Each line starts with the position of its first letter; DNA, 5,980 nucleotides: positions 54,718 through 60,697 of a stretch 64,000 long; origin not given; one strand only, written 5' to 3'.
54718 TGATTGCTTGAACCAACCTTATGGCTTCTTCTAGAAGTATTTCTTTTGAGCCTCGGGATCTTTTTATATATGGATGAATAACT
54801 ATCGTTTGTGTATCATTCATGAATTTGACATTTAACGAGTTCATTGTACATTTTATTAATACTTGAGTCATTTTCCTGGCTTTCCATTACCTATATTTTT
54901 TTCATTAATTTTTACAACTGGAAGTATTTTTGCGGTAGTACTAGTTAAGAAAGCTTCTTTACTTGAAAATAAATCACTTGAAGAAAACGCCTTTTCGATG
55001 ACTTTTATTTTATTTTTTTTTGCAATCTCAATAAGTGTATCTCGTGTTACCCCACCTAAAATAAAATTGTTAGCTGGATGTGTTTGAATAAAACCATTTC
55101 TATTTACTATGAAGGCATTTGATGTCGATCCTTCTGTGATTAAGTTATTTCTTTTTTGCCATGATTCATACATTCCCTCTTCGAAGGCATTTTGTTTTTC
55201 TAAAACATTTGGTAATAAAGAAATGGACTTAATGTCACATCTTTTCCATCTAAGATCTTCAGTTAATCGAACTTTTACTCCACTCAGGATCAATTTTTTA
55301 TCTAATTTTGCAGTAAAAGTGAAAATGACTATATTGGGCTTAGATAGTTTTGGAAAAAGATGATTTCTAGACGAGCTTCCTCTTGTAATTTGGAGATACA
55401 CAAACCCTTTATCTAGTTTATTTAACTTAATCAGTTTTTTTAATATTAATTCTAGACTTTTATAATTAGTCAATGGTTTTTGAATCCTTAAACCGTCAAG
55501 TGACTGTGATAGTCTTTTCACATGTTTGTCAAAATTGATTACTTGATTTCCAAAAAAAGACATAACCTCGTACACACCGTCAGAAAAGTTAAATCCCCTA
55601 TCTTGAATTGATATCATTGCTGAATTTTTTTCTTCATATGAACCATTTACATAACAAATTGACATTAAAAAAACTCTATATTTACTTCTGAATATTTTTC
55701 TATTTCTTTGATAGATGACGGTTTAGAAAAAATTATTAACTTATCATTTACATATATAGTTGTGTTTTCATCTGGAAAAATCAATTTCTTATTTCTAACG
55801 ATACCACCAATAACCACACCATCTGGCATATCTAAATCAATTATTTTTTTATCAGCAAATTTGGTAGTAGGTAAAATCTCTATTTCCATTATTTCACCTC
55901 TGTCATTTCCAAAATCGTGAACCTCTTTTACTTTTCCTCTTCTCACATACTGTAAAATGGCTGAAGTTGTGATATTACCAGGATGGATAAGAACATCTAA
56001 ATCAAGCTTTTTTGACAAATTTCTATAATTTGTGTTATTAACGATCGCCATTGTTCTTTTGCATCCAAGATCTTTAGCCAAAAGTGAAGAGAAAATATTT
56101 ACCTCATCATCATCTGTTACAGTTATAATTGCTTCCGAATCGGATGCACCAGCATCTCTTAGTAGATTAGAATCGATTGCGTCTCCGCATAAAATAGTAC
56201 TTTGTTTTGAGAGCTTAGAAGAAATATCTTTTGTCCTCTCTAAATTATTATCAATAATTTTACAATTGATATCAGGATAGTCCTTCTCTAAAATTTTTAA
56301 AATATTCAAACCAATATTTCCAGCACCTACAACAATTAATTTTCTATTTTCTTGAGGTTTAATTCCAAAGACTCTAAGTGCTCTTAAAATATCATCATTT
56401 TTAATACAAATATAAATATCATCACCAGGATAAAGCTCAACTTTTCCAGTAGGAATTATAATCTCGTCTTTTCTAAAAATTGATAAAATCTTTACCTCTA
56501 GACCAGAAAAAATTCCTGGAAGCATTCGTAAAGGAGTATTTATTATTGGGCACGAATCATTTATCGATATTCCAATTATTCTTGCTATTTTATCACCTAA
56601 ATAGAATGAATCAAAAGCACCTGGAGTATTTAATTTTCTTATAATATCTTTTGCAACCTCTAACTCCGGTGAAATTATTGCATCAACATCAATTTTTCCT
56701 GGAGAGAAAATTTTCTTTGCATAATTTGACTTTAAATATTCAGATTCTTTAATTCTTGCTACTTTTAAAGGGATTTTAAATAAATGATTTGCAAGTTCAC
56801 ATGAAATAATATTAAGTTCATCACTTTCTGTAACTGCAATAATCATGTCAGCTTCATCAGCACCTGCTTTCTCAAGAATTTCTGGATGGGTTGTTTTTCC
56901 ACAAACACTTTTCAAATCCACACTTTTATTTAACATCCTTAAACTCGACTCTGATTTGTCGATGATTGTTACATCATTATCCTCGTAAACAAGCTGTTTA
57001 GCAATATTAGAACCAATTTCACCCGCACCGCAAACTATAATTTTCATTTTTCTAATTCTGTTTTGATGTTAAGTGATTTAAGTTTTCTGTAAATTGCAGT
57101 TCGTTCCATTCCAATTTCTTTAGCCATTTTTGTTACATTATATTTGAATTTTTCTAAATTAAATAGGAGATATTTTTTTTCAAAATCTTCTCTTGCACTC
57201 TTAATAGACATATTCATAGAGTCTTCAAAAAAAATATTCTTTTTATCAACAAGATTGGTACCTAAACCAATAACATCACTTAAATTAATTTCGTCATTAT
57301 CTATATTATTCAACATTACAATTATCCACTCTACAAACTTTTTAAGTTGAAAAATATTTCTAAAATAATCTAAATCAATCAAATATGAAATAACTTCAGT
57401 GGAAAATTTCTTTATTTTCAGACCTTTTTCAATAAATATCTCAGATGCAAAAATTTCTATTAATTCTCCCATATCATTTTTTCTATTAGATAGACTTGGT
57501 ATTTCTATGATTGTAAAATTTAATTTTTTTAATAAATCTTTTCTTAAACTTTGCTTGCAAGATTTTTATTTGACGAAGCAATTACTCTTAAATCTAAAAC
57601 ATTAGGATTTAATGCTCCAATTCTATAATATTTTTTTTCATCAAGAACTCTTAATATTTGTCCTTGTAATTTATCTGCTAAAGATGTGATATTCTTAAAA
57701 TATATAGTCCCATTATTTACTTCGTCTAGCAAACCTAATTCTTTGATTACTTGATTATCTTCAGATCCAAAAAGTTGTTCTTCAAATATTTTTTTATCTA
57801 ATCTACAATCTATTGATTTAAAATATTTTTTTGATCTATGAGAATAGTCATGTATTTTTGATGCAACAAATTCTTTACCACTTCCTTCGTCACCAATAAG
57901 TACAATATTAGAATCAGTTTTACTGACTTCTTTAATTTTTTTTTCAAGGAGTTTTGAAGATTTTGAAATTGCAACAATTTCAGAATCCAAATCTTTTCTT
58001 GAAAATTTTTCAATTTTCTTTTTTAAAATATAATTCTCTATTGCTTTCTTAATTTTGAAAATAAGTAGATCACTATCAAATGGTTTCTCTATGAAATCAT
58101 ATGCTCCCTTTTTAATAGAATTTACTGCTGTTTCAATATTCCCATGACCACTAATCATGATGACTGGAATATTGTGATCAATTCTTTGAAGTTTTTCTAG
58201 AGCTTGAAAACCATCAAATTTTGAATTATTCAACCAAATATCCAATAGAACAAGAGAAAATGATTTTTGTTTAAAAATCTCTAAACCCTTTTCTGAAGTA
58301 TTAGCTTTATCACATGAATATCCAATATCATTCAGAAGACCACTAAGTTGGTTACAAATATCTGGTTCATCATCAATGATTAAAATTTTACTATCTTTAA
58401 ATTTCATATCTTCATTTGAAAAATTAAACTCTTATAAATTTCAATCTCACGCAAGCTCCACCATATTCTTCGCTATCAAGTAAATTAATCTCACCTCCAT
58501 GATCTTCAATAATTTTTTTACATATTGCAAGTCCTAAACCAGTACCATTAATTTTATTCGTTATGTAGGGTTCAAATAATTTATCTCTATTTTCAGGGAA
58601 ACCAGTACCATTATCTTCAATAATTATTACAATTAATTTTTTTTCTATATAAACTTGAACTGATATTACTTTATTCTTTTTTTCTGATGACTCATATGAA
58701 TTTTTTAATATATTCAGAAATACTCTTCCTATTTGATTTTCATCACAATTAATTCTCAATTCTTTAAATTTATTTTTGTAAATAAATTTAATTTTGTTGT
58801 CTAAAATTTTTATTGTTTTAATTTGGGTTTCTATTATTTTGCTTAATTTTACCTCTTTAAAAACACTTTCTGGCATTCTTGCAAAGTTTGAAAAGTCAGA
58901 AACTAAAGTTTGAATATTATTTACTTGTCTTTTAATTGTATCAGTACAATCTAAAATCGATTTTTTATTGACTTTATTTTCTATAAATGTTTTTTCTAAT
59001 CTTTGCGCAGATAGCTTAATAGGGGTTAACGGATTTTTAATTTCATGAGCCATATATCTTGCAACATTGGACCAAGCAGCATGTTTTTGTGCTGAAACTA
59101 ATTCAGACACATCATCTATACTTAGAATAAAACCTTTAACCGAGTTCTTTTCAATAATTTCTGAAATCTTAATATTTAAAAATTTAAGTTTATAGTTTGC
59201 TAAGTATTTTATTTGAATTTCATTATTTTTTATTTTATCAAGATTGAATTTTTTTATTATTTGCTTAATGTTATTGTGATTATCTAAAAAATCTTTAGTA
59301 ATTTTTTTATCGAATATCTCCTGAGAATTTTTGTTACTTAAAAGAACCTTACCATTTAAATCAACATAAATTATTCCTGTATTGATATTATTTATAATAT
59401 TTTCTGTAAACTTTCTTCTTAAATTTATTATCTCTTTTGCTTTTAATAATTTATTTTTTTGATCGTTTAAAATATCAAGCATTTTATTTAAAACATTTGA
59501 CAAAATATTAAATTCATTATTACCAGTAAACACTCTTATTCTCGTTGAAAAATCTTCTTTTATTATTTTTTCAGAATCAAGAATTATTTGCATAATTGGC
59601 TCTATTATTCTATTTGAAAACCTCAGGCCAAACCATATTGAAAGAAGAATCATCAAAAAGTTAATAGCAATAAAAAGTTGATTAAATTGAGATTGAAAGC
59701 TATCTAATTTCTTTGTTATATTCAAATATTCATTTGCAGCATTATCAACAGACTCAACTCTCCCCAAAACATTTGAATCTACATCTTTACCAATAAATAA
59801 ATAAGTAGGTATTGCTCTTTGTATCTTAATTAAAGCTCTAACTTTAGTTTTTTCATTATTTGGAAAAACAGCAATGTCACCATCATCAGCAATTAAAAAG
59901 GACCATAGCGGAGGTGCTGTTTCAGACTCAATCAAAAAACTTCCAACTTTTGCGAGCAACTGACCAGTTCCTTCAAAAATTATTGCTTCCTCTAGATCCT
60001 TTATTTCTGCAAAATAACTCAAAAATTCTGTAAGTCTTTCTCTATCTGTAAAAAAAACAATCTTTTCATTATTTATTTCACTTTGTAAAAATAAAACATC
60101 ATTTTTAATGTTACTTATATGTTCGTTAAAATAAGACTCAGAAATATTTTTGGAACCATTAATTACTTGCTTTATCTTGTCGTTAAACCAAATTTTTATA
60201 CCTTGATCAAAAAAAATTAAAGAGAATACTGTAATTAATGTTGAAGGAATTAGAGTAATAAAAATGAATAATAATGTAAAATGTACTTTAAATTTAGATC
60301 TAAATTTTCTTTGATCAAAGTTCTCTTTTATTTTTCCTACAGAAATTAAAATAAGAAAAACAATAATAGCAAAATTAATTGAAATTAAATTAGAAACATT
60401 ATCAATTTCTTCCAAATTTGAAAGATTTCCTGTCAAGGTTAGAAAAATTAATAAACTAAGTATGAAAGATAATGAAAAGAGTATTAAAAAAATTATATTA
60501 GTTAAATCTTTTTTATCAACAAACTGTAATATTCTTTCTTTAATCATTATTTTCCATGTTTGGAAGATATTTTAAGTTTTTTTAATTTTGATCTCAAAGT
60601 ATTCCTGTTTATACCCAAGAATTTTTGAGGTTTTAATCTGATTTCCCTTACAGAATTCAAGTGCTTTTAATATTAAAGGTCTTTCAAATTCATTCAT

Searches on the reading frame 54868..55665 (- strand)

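Call 68: search_protein_families(library=pfam, proteins=[window:54868-55665:-], max_evalue=0.01)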
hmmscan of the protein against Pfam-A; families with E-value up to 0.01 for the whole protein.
window:54868-55665:- (265 aa): 1 family
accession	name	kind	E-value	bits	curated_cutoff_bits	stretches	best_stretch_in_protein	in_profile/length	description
PF01063.24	Aminotran_4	-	5.4e-39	134.8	28.5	1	30-253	1-223/223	Amino-transferase class IV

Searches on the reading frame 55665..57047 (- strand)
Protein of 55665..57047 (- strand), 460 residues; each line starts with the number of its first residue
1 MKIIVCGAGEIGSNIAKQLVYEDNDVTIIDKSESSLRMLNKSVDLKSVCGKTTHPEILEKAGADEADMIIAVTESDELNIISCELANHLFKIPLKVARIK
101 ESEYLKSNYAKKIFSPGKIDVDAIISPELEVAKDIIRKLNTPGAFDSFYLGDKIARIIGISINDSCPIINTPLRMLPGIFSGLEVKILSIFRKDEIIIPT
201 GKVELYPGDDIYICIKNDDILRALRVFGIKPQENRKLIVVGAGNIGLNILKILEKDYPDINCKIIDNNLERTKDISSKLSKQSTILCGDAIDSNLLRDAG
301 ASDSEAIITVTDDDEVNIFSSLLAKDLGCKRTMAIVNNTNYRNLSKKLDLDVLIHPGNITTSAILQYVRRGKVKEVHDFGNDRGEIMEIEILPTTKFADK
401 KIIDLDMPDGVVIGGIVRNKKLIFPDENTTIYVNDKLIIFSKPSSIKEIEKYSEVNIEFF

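Call 68: search_protein_families(library=pfam, proteins=[window:55665-57047:-], max_evalue=0.01)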
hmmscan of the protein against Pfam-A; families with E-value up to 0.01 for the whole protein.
window:55665-57047:- (460 aa): 17 families
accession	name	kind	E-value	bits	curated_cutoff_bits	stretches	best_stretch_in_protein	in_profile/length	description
PF02254.24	TrkA_N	-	1.3e-48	164.5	23.8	2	3-126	1-115/116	TrkA-N domain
PF02080.26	TrkA_C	-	2.8e-25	88.4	27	2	386-452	1-69/71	TrkA-C domain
PF01488.26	Shikimate_DH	-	4.4e-08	33.7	24.3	1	2-83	14-92/138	Shikimate / quinate 5-dehydrogenase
PF13241.12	NAD_binding_7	-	6.6e-08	33.5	22.1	1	2-95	9-90/104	Putative NAD(P)-binding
PF03435.24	Sacchrp_dh_NADP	-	6.5e-06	26.9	25.1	0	3-42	1-42/129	Saccharopine dehydrogenase NADP binding domain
PF02737.24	3HCDH_N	-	9.8e-06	26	22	1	2-44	1-43/180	3-hydroxyacyl-CoA dehydrogenase, NAD binding domain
PF00070.33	Pyr_redox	-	6.4e-05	23.8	22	0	2-43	1-42/82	Pyridine nucleotide-disulphide oxidoreductase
PF03807.23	F420_oxidored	-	9e-05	23.4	21.6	0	3-50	2-46/94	NADP oxidoreductase coenzyme F420-dependent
PF01262.27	AlaDh_PNT_C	-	0.00023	21.1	23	0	2-71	30-98/214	Alanine dehydrogenase/PNT, C-terminal domain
PF07992.20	Pyr_redox_2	-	0.00046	20.1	26.1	0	2-43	144-185/291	Pyridine nucleotide-disulphide oxidoreductase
PF01073.25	3Beta_HSD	-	0.00054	19.5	22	0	4-72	2-73/280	3-beta hydroxysteroid dehydrogenase/isomerase family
PF05175.20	MTS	-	0.00086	19.4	23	0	6-70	40-103/170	Methyltransferase small domain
PF02558.23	ApbA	-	0.00094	19.3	22.2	1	3-70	1-71/150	Ketopantoate reductase PanE/ApbA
PF13460.12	NAD_binding_10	-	0.0013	19.1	27.2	0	8-75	3-70/184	NAD(P)H-binding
PF21799.2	MurD-like_N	-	0.0014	19.3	27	0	236-294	2-56/88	Mur ligase MurD-like, N-terminal domain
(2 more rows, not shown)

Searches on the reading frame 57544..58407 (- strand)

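Call 68: search_protein_families(library=pfam, proteins=[window:57544-58407:-], max_evalue=0.01)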
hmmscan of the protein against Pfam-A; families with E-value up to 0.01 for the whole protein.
window:57544-58407:- (287 aa): 6 families
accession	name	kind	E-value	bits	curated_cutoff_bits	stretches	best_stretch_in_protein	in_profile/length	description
PF00158.32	Sigma54_activat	-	8.5e-29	100.8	20.2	1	147-287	4-149/168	Sigma-54 interaction domain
PF00072.30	Response_reg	-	2e-26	92.7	30.2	1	8-119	1-110/111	Response regulator receiver domain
PF14532.12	Sigma54_activ_2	-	1.6e-13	51.5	25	1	148-286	4-114/138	Sigma-54 interaction domain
PF06490.17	FleQ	-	3.4e-05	24.6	22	1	7-93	1-82/108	Flagellar regulatory protein FleQ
PF07728.20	AAA_5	-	0.00025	21.5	22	1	167-281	1-123/139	AAA domain (dynein-related subfamily)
PF23198.2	PDE8A_N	-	0.0053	17.1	29.6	0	14-77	19-81/147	PDE8A-like, N-terminal domain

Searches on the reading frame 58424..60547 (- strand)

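Call 24: search_protein_families(library=pfam, proteins=[window:58424-60547:-])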
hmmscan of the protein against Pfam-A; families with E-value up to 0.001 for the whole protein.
window:58424-60547:- (707 aa): 3 families
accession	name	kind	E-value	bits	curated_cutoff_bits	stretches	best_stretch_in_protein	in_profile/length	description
PF19312.4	NtrY_N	-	5.9e-21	75.5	23.2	1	77-296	65-289/291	NtrY N-terminal region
PF02518.31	HATPase_c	-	3.9e-19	69.6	26.4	1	602-704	2-107/111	Histidine kinase-, DNA gyrase B-, and HSP90-like ATPase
PF00512.31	HisKA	-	9.4e-12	45.3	26.9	1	493-558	3-63/66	His Kinase A (phospho-acceptor) domain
